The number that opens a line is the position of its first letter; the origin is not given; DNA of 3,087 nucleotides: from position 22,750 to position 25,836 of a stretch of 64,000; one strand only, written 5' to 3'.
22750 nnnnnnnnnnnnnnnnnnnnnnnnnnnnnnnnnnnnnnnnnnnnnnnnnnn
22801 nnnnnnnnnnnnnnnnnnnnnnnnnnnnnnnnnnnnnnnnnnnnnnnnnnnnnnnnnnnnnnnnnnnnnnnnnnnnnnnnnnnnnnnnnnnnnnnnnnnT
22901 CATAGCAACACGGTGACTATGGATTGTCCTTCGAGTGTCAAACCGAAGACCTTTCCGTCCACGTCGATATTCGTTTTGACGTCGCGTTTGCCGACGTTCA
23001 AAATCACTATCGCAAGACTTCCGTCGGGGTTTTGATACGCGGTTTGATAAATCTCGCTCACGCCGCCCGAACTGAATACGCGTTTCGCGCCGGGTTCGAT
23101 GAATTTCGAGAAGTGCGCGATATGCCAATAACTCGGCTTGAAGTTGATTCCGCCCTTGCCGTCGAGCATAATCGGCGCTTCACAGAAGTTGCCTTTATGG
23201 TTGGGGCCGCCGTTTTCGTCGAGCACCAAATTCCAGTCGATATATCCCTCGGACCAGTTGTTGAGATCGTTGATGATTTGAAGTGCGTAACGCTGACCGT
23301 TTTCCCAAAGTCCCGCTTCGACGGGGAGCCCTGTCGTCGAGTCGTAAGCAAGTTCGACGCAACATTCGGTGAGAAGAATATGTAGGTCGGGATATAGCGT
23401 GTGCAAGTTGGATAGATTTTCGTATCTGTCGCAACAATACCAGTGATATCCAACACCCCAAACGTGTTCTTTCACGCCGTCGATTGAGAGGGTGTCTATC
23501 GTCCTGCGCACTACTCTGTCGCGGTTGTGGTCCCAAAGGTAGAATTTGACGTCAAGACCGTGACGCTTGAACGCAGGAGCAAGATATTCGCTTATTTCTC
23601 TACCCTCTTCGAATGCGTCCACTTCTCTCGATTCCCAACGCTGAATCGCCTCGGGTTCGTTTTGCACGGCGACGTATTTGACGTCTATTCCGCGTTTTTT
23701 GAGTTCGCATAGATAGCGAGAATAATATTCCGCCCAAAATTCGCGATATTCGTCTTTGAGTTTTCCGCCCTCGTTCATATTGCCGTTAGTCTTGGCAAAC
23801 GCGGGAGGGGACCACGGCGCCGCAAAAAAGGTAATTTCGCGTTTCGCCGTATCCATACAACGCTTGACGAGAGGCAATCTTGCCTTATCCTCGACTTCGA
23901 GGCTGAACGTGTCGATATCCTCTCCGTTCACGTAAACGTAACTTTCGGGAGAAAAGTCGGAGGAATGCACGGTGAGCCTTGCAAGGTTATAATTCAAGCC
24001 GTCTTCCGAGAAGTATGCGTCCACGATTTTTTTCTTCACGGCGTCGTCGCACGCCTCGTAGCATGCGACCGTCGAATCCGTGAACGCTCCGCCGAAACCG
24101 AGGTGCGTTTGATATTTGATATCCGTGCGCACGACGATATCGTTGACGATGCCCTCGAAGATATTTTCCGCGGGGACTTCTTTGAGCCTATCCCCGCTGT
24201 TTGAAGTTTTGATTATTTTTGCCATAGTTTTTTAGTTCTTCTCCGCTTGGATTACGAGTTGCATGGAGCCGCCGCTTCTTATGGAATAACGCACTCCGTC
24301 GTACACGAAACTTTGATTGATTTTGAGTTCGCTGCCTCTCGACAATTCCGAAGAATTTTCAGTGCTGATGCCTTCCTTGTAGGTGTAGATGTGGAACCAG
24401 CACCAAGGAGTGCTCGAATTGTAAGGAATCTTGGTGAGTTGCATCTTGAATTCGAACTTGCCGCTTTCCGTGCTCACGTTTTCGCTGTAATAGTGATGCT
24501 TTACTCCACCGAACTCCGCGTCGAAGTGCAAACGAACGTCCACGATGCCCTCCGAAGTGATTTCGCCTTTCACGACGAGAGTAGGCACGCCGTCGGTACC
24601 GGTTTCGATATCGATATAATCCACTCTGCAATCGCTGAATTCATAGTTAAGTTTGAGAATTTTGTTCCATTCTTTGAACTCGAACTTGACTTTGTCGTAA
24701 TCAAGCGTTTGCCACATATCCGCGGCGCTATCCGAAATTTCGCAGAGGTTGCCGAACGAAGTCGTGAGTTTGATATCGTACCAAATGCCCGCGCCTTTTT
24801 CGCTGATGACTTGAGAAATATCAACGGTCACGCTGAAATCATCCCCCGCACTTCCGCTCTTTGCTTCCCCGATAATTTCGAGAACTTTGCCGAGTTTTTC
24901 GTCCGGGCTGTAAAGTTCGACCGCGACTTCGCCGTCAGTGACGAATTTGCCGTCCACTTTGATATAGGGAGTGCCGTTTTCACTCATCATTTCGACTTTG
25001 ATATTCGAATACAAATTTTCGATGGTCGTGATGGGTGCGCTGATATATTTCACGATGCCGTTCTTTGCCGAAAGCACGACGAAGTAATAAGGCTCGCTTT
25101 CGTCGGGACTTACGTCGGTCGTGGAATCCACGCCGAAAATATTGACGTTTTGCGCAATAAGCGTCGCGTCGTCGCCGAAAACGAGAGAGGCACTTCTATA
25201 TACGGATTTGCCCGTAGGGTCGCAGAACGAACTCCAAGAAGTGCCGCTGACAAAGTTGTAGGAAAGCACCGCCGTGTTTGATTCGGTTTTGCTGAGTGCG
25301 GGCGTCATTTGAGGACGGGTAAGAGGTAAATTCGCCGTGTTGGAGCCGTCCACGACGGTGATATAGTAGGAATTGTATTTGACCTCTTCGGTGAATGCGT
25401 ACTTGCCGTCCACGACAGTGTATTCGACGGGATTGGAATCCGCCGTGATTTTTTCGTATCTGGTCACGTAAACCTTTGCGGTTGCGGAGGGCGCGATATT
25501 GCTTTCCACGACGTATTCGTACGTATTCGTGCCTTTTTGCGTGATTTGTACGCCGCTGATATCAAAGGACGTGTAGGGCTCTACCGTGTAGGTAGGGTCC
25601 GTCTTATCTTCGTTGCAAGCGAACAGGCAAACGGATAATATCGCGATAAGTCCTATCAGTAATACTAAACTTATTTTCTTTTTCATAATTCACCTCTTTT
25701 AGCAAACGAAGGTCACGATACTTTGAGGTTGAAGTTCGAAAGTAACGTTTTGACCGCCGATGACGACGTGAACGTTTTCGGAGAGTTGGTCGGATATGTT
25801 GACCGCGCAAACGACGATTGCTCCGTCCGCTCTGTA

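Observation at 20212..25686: Unassigned ~130-aa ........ module: four tandem copies in one lipoprotein, one or two more in a second, inside a GH30 locus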

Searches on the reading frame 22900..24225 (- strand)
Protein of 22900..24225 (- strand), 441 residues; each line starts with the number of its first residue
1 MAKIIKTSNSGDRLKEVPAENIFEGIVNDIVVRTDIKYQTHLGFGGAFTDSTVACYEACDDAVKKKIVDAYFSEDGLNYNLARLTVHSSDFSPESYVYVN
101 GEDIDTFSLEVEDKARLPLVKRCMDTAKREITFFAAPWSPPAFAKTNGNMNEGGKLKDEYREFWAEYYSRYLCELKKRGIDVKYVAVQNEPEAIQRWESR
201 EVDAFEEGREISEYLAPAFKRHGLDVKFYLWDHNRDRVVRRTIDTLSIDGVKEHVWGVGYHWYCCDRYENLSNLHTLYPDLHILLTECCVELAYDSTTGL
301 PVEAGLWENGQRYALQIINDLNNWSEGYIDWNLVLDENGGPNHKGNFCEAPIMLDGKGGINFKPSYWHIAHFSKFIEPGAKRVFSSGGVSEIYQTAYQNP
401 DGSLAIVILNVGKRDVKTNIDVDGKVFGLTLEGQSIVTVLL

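Call 3: search_protein_families(library=pfam, proteins=[window:22900-24225:-], max_evalue=1)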
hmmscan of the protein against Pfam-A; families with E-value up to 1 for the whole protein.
window:22900-24225:- (441 aa): 4 families
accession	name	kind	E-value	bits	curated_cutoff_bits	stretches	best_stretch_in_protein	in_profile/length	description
PF02055.22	Glyco_hydro_30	-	2.1e-59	201.7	23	1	43-376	3-348/348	Glycosyl hydrolase family 30 TIM-barrel domain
PF17189.10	Glyco_hydro_30C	-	2.5e-13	50.4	22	1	379-439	1-65/65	Glycosyl hydrolase family 30 beta sandwich domain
PF14587.12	Glyco_hydr_30_2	-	0.0068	16.2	27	1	133-195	121-187/364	O-Glycosyl hydrolase family 30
PF02057.21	Glyco_hydro_59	-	0.022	14.5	27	1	129-196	88-147/294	Glycosyl hydrolase family 59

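Call 8: search_protein_families(library=ncbifam, proteins=[window:22900-24225:-], max_evalue=0.1)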
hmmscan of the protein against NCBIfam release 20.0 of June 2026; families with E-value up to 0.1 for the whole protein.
window:22900-24225:- (441 aa): 2 families
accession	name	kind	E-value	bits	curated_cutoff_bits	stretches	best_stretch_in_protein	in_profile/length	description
NF053856.1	Nd1_6BtaGucnBT3312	equivalog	4.8e-58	196.9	700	1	27-438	58-480/483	endo-1,6-beta-glucanase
NF052681.1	EndoxylXynCBac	equivalog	6.3e-12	45.4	650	2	124-198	71-152/395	glucuronoarabinoxylan endo-1,4-beta-xylanase XynC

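Call 46: search_solved_structures(query=window:22900-24225:-, max_evalue=1e-10)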
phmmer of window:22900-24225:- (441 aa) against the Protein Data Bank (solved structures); distinct sequences matched with E-value up to 1e-10: 20.
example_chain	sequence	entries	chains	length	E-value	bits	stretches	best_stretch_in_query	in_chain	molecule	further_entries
2wnw_A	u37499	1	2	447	9e-73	248.5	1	42-435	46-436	ACTIVATED BY TRANSCRIPTION FACTOR SSRB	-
1ogs_A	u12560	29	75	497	6.1e-57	196.3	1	30-423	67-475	Glucosylceramidase | Acid beta-glucosidase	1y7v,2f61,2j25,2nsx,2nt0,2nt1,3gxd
2wkl_A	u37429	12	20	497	6.1e-57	196.3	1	30-423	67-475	GLUCOSYLCERAMIDASE | Lysosomal acid glucosylceramidase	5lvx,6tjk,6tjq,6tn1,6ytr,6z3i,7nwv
2v3d_A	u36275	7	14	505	6.5e-57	196.3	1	30-423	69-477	GLUCOSYLCERAMIDASE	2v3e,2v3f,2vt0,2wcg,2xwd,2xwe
9f9z_A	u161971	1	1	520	7.2e-57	196.1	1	30-423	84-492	Lysosomal acid glucosylceramidase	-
6t13_A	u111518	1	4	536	7.9e-57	196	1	30-423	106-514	Glucosylceramidase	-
9fa3_A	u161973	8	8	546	8.4e-57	195.9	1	30-423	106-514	Lysosomal acid glucosylceramidase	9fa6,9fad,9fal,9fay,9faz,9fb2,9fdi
3ke0_A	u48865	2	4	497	8.5e-57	195.9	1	30-423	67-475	Glucosylceramidase | Glucocerebrosidase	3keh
5ngk_A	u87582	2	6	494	1.3e-45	159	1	31-437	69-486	Glucosylceramidase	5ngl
7n6h_A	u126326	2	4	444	3.6e-17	65.3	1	29-246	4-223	AcXbh30A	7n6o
6m5z_A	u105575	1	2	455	1.3e-15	60.1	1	28-412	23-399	GH30 Xylanase C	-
7o0e_G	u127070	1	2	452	3e-14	55.6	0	345-419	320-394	GH30 family xylanase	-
8cbc_A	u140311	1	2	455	3.1e-14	55.6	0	345-419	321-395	GH30 family xylanase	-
7ncx_AAA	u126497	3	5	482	3.6e-14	55.4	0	345-419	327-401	GH30 family xylanase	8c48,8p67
8idp_A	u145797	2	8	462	1.7e-13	53.1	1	114-424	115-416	Reducing-end xylose-releasing exoxylanase Xyn30A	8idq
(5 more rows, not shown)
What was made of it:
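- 22900..24225 (-): Cytoplasmic GH30 (441 aa, no signal peptide). Pfam Glyco_hydro_30 2e-59 plus GH30C (call 3); closest solved structures are SrfJ 2WNW (9e-73) and human glucocerebrosidase (6e-57) (call 46)
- The cytoplasmic GH30 is closest to exo-acting glucosidase-type enzymes (call 46).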

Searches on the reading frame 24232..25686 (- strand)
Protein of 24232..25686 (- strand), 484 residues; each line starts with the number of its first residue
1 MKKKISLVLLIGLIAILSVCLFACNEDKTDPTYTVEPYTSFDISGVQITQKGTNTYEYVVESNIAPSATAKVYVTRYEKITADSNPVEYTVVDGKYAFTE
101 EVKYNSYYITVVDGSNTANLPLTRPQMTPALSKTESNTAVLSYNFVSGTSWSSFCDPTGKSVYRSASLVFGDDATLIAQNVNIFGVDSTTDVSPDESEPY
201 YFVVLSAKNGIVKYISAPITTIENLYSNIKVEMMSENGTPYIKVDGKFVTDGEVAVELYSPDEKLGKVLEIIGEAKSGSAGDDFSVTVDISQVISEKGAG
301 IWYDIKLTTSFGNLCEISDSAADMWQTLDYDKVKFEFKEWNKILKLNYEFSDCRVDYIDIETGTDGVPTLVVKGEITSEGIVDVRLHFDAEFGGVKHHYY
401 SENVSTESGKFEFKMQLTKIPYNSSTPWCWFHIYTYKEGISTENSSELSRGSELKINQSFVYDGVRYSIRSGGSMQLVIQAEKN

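Call 3: search_protein_families(library=pfam, proteins=[window:24232-25686:-], max_evalue=1)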
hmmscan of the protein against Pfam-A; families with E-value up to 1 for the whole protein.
window:24232-25686:- (484 aa): 3 families
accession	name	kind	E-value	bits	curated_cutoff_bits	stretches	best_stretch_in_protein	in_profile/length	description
PF16341.10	DUF4971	-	0.027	14.7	31.3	1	1-94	1-89/141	Domain of unknown function (DUF4971)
PF07703.20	A2M_BRD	-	0.068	13.9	22.7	1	32-90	35-92/140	Alpha-2-macroglobulin bait region domain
PF13192.12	Thioredoxin_3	-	0.17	12.4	24.8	0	360-381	43-64/76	Thioredoxin domain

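Call 8: search_protein_families(library=ncbifam, proteins=[window:24232-25686:-], max_evalue=0.1)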
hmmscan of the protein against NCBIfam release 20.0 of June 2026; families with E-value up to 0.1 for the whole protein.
window:24232-25686:- (484 aa): 0 families

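Call 50: find_homologous_proteins(query=A4, max_evalue=0.001)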
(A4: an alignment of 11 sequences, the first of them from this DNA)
Query A4 (11 sequences) (460 aa, profile of the alignment): 73 proteins with E <= 0.001 among 8000 candidates.
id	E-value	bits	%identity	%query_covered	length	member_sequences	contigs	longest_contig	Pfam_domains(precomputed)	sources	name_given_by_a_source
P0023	4.7e-244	828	52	97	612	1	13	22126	-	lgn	-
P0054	1.3e-240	817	52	97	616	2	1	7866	-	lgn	-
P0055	1.7e-226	770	54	98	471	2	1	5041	-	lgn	-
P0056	5.3e-223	759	55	97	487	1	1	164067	-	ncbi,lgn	-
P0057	2.6e-221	753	53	98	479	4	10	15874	-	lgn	-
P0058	7.0e-221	752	55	98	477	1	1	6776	-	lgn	-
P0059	1.7e-220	750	55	98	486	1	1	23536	-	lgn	-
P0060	8.8e-220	748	53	97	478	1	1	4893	-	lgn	-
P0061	1.0e-219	748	53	98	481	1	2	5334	-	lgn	-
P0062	1.4e-219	747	56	99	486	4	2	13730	-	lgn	-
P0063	2.8e-219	746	55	99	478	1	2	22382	-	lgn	-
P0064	4.0e-219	746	54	98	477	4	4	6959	-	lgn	-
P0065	5.4e-218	742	52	97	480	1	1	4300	-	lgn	-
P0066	1.6e-217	741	54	98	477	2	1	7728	-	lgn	-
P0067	2.4e-217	740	53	98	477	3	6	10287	-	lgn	-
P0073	1.4e-214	731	99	100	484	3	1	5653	-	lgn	-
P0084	4.3e-205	700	47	97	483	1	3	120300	-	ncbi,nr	ncbi:MAG: hypothetical protein NC132_05080 [Corallococcus sp.]|nr:hypothetical protein [Corallococcu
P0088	3.5e-199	680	46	97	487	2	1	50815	-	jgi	-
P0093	1.8e-192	658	46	97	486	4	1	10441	-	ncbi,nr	ncbi:MAG: hypothetical protein J6V77_00180 [Clostridia bacterium]|nr:hypothetical protein [Clostridi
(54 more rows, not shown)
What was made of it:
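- On Surface glycan-binding lipoprotein of a polysaccharide-utilisation locus (SGBP, SusE/F/BT3313 type): All homologues that carry a name are called 'hypothetical protein' (call 50).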

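Call 53: find_encoding_contigs(protein=P0073, flank=6000, max_places=3)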
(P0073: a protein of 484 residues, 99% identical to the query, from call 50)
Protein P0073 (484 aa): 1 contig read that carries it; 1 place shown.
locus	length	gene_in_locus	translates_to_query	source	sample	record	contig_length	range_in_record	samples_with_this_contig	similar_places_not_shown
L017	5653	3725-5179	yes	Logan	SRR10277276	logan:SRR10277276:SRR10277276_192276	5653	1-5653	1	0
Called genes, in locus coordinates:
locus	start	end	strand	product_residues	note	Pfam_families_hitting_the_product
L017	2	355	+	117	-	?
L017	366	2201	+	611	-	PF00005:ABC_tran, PF02463:SMC_N (faint), PF13304:AAA_21 (faint), PF17912:OB_MalK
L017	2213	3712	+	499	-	PF14587:Glyco_hydr_30_2 (faint), PF02055:Glyco_hydro_30, PF02057:Glyco_hydro_59 (weak), PF17189:Glyco_hydro_30C (weak)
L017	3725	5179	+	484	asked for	-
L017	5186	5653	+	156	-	?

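Call 54: find_encoding_contigs(protein=P0084, flank=10000, max_places=2)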
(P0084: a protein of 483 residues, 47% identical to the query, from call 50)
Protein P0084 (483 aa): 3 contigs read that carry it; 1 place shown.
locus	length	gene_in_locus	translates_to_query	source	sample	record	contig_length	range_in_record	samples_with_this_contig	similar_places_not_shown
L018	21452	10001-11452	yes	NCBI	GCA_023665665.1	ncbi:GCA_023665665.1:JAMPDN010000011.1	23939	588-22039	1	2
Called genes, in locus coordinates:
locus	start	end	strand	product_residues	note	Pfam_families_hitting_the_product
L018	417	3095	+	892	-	PF07523:Big_3 (weak)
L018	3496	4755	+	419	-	PF01547:SBP_bac_1, PF13416:SBP_bac_8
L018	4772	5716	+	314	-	PF00528:BPD_transp_1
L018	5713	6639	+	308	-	PF00528:BPD_transp_1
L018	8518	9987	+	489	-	PF02055:Glyco_hydro_30, PF02057:Glyco_hydro_59, PF14587:Glyco_hydr_30_2 (weak), PF17189:Glyco_hydro_30C (weak)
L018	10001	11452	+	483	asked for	-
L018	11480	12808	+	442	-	PF02055:Glyco_hydro_30, PF17189:Glyco_hydro_30C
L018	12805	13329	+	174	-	-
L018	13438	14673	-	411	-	PF19289:PmbA_TldD_3rd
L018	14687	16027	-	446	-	PF01523:PmbA_TldD_1st, PF19289:PmbA_TldD_3rd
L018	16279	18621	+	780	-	PF00933:Glyco_hydro_3, PF01915:Glyco_hydro_3_C, PF14310:Fn3-like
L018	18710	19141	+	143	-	-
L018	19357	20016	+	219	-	PF03167:UDG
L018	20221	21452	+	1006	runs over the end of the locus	PF00005:ABC_tran, PF02687:FtsX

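Call 58: predict_structure(alignment_id=A5)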
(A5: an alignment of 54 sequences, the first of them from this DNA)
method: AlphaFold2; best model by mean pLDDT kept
length: 460 residues; sequences in the alignment: 54
mean_pLDDT: 90.8   pTM: 0.80
mean pLDDT of the five models: 90.8, 90.6, 89.7, 89.1, 88.0
residues with pLDDT >= 90: 339; 70-90: 102; 50-70: 9; < 50: 10
segments of 3 or more residues with pLDDT < 50: 1-4, 9-13
pLDDT, mean of each block of 10 residues (from residue 1): 47 70 92 96 97 92 97 95 95 93 86 90 73 85 94 90 92 95 91 93 97 97 96 93 91 97 98 94 89 94 91 94 94 93 96 91 92 94 96 90 90 85 89 94 89 91
secondary structure, 60 per line:
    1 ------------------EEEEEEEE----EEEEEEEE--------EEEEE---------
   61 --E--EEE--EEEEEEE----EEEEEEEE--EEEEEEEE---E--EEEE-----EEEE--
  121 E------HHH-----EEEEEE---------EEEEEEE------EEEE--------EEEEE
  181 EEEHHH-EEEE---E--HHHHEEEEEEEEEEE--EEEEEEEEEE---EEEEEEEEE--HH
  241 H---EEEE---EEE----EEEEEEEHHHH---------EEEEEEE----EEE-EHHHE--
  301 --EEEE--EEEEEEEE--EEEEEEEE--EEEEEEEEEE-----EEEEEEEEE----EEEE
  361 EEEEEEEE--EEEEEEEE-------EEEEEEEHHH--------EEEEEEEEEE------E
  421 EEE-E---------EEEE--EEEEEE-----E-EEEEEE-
elements in order: E19-26 E31-38 E47-51 E66-68 E71-77 E82-89 E92-99 E106-109 E115-118 E136-141 E151-157 E164-167 E176-183 E188-191 H198-201 E202-212 E215-224 E228-236 E245-248 E252-254 E259-265 H266-269 E279-285 E290-292 E303-306 E309-316 E319-326 E329-338 E344-352 E357-368 E371-378 E386-392 E404-413 E420-423 E435-438 E441-446 E454-459
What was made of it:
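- pTM of 0.80 for B suggests fixed inter-domain contacts (call 58).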

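Call 60: fold_search(model_id=the predicted structure, library=pdb)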
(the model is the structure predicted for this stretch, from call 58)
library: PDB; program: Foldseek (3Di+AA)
matches with E <= 10: 1794; with E <= 0.001: 72
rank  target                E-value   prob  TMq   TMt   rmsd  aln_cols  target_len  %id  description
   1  8x80_A                1.2e-07  1.00  0.16  0.12  26.6       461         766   10  Structure of leptin-LepR trimer with a small gap (released 2024-08-07)
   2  6xi3                  2.6e-07  1.00  0.16  0.18  26.1       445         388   11  Crystal structure of tetra-tandem repeat in extending region of large adhesion protein (released 2020-10-14)
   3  6tav_A                5.0e-07  1.00  0.14  0.06  30.6       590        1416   12  Crystal structure of endopeptidase-induced alpha2-macroglobulin (released 2021-05-12)
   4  6mfa                  6.3e-07  1.00  0.17  0.20  26.2       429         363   11  Fragment of human fibronectin containing the 4th-7th type III domains (released 2019-09-18)
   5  8ave_B                6.9e-07  1.00  0.17  0.15  26.1       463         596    8  Human leptin in complex with the human LEP-R ectodomain fused to a C-terminal trimeric isoleucine GCN4 zipper (2:2 mod (released 2023-04-05)
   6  3cu7_B                7.3e-07  1.00  0.22  0.09  24.1       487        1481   11  Human Complement Component 5 (released 2008-06-10)
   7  8v29_C                8.4e-07  1.00  0.16  0.12  24.6       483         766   11  Cryo-EM structure of human type I OSM receptor complex: model for full extracellular assembly (released 2024-11-20)
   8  3cu7_A                9.2e-07  1.00  0.22  0.08  24.1       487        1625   11  Human Complement Component 5 (released 2008-06-10)
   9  4nkq_A                9.2e-07  1.00  0.14  0.15  28.7       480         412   10  Structure of a Cytokine Receptor Complex (released 2015-09-23)
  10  8odz_C                1.5e-06  1.00  0.20  0.19  26.0       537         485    9  Cryo-EM structure of a pre-dimerized murine IL-12 complete extracellular signaling complex (Class 1). (released 2024-02-07)
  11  8oe4_D                1.5e-06  1.00  0.16  0.15  20.2       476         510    9  Cryo-EM structure of a pre-dimerized human IL-23 complete extracellular signaling complex. (released 2024-02-07)
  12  4u48                  3.0e-06  1.00  0.18  0.08  29.9       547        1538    8  Crystal structure of Salmonella alpha-2-macroglobulin (released 2014-09-17)
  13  3prx_B                4.3e-06  0.99  0.16  0.07  29.9       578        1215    7  Structure of Complement C5 in Complex with CVF and SSL7 (released 2011-01-19)
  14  2q7n_A                4.7e-06  0.99  0.15  0.14  24.5       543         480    7  Crystal structure of Leukemia inhibitory factor in complex with LIF receptor (domains 1-5) (released 2007-07-31)
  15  6iaa_A                6.9e-06  1.00  0.17  0.10  28.2       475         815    8  hRobo2 ectodomain (released 2019-03-13)
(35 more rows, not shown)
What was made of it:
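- Its best structural matches are tandem FN3/Ig chains such as fibronectin, cytokine receptors and an adhesin extender region, 6XI3 (calls 58, 60).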

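Call 75: find_encoding_contigs(protein=P0093, flank=10000, max_places=2)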
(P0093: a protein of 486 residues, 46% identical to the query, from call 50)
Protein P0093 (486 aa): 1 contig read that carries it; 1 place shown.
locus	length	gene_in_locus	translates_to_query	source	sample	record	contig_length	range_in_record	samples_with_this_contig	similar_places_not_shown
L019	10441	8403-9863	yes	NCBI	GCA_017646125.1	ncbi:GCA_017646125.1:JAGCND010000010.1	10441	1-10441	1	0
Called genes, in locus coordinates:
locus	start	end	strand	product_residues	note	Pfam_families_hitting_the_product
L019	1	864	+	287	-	?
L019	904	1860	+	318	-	PF00356:LacI, PF00532:Peripla_BP_1, PF13407:Peripla_BP_4, PF13377:Peripla_BP_3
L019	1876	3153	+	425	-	PF01547:SBP_bac_1, PF13416:SBP_bac_8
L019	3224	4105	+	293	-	PF00528:BPD_transp_1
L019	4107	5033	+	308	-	PF00528:BPD_transp_1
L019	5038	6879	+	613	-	PF00005:ABC_tran, PF13304:AAA_21 (faint), PF17912:OB_MalK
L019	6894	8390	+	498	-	PF02055:Glyco_hydro_30, PF02057:Glyco_hydro_59 (weak), PF17189:Glyco_hydro_30C (weak)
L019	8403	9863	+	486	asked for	-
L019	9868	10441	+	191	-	PF02055:Glyco_hydro_30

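Call 86: find_encoding_contigs(protein=P0088, flank=8000, max_places=2)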
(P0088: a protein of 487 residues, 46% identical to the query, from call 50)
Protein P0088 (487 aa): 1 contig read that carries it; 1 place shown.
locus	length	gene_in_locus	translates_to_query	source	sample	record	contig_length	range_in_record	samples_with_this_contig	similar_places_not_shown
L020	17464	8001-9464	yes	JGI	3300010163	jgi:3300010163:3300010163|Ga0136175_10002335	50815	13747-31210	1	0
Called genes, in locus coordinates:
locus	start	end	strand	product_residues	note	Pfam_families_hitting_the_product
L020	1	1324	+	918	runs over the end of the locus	PF07523:Big_3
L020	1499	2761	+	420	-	PF01547:SBP_bac_1, PF13416:SBP_bac_8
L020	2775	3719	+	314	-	PF00528:BPD_transp_1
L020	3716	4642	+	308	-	PF00528:BPD_transp_1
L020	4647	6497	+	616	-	PF00005:ABC_tran, PF02463:SMC_N (faint), PF13304:AAA_21 (faint), PF17912:OB_MalK, PF08402:TOBE_2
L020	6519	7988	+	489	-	PF14587:Glyco_hydr_30_2 (faint), PF02055:Glyco_hydro_30, PF02057:Glyco_hydro_59, PF17189:Glyco_hydro_30C (weak)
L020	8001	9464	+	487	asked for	-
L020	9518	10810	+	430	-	PF02055:Glyco_hydro_30, PF17189:Glyco_hydro_30C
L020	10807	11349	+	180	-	-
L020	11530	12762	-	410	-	PF19289:PmbA_TldD_3rd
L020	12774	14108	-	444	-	PF01523:PmbA_TldD_1st, PF19289:PmbA_TldD_3rd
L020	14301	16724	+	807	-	PF00933:Glyco_hydro_3, PF01915:Glyco_hydro_3_C, PF14310:Fn3-like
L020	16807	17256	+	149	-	-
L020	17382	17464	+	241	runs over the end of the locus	PF03167:UDG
